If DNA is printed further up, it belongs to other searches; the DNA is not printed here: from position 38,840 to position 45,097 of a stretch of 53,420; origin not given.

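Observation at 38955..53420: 14.4-kb tandem locus of giant membrane-anchored LamG-module proteins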

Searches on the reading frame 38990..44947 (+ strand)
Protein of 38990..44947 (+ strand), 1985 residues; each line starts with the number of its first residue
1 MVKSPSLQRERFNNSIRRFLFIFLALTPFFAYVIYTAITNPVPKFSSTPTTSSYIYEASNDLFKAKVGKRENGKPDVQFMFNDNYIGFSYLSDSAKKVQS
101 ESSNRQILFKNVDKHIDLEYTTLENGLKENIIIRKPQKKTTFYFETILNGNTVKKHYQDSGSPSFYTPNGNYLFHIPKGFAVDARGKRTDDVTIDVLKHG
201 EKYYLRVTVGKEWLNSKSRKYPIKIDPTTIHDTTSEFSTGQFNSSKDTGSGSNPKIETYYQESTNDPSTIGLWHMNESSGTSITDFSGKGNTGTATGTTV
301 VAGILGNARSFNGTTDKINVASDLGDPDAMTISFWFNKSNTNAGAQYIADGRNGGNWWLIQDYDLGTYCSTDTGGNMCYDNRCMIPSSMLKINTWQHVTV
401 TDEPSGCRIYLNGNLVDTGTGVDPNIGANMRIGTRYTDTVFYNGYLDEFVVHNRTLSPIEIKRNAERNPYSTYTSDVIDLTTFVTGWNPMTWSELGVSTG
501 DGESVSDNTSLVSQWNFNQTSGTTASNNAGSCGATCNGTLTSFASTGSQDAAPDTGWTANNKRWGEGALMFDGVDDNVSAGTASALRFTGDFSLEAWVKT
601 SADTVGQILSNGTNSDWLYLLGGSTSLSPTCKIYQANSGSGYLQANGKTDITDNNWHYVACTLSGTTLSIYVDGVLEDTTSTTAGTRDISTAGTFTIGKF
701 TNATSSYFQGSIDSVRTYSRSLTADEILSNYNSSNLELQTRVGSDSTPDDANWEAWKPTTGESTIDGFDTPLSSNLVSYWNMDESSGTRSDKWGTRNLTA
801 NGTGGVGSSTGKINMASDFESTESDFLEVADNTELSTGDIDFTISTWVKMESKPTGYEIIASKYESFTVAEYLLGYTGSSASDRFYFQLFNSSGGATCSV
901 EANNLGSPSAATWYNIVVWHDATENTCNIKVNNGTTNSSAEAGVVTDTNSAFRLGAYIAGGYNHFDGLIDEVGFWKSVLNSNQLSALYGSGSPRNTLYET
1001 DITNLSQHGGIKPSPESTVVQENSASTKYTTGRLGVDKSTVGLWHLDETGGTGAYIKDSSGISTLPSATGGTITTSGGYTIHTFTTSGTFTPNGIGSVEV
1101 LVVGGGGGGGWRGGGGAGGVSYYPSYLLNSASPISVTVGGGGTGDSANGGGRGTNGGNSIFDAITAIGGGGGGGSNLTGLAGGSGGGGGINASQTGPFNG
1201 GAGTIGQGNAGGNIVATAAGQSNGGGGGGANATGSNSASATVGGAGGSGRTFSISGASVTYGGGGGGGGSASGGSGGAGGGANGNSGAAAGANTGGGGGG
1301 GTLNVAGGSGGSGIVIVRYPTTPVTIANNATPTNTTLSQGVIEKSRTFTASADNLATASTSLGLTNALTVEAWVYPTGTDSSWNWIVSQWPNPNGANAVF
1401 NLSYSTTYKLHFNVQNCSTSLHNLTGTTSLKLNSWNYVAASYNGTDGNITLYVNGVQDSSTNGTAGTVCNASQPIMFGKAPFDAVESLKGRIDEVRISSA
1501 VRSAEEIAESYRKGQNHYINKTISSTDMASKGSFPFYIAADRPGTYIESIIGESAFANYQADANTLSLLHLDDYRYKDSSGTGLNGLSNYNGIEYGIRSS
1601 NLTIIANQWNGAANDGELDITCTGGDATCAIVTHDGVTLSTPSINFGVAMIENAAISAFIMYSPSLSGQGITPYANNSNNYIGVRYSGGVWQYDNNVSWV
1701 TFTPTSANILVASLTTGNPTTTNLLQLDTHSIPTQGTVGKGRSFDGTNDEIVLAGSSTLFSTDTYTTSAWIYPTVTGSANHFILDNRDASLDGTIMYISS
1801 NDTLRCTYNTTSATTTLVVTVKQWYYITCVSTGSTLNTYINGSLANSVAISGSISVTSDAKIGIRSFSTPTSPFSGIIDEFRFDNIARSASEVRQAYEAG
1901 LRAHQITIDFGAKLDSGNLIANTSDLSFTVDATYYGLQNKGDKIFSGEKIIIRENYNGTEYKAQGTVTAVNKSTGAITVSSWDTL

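Call 8: search_protein_families(library=pfam, proteins=[window:38990-44944:+], max_evalue=0.01)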
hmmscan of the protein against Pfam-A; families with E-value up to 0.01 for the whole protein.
window:38990-44944:+ (1985 aa): 6 families
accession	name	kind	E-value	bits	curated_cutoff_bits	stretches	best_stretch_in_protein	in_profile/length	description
PF13385.13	Laminin_G_3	-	2.6e-107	356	27.6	5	1352-1508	4-151/151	Concanavalin A-like lectin/glucanases superfamily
PF21722.4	Gly_rich_2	-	4.7e-21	76.3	24.3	1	1085-1319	1-225/226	Glycine-rich domain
PF07953.20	Toxin_R_bind_N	-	1.4e-13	51.4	23.8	1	282-420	3-152/191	Clostridium neurotoxin, N-terminal receptor binding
PF02210.31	Laminin_G_2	-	1.3e-12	48.7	22.9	1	637-716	37-122/126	Laminin G domain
PF00054.30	Laminin_G_1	-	1.1e-07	32.5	24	0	606-701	8-101/131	Laminin G domain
PF00354.24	Pentaxin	-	0.00013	22.2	25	0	1430-1515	80-171/194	Pentaxin family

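Call 16: find_encoding_contigs(protein=window:38990-44947:+, flank=10000, max_places=10)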
Protein window:38990-44947:+ (1985 aa): no gene with exactly this product is on record in the collection.

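Call 36: search_solved_structures(query=window:38990-44944:+, max_evalue=0.01)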
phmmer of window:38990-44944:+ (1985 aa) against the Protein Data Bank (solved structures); distinct sequences matched with E-value up to 0.01: 0.

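Call 61: search_protein_families(library=ncbifam, proteins=[window:38990-44944:+], max_evalue=0.01)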
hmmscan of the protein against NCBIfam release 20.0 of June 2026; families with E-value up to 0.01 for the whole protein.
window:38990-44944:+ (1985 aa): 1 family
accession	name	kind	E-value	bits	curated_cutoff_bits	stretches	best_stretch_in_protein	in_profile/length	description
NF052521.1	TafC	equivalog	1.1e-40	139.9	410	4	511-735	148-364/373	TafC family fimbrial protein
